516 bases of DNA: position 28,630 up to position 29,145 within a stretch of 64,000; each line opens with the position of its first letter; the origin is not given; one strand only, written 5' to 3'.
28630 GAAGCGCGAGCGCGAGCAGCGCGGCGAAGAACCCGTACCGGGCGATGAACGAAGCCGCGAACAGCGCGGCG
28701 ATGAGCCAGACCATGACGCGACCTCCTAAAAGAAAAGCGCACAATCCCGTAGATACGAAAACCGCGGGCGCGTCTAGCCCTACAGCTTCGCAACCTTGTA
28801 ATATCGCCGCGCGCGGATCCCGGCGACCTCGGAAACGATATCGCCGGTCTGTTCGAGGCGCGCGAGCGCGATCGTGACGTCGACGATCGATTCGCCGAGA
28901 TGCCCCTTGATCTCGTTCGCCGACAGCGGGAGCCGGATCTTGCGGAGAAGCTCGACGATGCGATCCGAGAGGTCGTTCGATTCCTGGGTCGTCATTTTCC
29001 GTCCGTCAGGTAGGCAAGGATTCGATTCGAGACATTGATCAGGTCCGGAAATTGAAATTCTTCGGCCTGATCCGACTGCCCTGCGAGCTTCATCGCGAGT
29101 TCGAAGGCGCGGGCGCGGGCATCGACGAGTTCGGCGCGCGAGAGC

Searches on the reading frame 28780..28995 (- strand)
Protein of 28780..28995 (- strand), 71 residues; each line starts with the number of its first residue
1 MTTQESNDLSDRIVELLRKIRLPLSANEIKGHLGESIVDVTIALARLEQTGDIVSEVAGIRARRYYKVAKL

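Call 69: find_homologous_proteins(query=window:28780-28995:-, max_evalue=0.001)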
Query window:28780-28995:- (71 aa): 7 proteins with E <= 0.001 among 7 candidates.
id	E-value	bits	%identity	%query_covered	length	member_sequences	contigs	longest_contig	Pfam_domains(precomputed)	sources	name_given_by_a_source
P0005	6.0e-36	138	100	100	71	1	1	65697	-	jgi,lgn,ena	-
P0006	1.6e-35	137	99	100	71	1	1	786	-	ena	-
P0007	2.3e-35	136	97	100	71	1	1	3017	-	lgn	-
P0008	4.8e-35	135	96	100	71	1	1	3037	-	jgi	jgi:hypothetical protein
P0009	1.6e-34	134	96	100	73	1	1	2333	-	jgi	jgi:hypothetical protein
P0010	3.4e-33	130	96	97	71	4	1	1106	-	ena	-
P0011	2.7e-18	83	94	68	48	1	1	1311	-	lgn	-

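Call 70: find_encoding_contigs(protein=P0008, flank=3000, max_places=3)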
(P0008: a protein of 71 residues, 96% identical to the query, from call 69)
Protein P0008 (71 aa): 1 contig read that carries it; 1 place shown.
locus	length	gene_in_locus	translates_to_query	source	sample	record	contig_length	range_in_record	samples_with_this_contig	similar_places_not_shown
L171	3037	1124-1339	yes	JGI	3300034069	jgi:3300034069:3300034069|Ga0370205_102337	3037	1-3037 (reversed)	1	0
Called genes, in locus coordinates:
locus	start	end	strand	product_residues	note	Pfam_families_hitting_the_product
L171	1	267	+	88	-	?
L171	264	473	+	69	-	-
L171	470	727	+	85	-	-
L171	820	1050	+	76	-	-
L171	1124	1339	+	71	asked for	-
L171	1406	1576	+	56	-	-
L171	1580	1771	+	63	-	-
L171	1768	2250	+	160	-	-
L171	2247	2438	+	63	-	-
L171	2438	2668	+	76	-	-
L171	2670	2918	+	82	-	-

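Call 71: find_encoding_contigs(protein=P0007, flank=3000, max_places=3)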
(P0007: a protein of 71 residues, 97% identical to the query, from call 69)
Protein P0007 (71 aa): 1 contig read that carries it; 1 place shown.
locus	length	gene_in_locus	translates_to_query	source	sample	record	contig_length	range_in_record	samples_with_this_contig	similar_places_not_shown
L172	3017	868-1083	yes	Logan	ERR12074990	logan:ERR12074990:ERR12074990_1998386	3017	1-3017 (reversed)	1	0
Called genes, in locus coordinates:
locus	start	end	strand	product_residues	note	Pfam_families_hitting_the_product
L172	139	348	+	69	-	-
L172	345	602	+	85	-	-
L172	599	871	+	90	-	-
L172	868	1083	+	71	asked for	-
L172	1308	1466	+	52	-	-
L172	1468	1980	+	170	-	-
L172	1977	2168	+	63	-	-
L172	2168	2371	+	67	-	-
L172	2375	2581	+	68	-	-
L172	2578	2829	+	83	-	-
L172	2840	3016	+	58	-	?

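Call 81: search_protein_families(library=pfam, max_evalue=1, proteins=[window:28780-28995:-])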
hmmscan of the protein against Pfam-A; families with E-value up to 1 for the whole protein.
window:28780-28995:- (71 aa): 2 families
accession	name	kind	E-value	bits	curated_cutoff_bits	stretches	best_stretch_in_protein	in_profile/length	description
PF08279.18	HTH_11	-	0.066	13.6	25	1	12-56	4-49/55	HTH domain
PF04703.18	FaeA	-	0.13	13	20.7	1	10-53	2-45/62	FaeA-like protein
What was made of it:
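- A small HTH-like ORF at 28780 (weak hit, E = 0.07; call 81), next to the orphan box.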
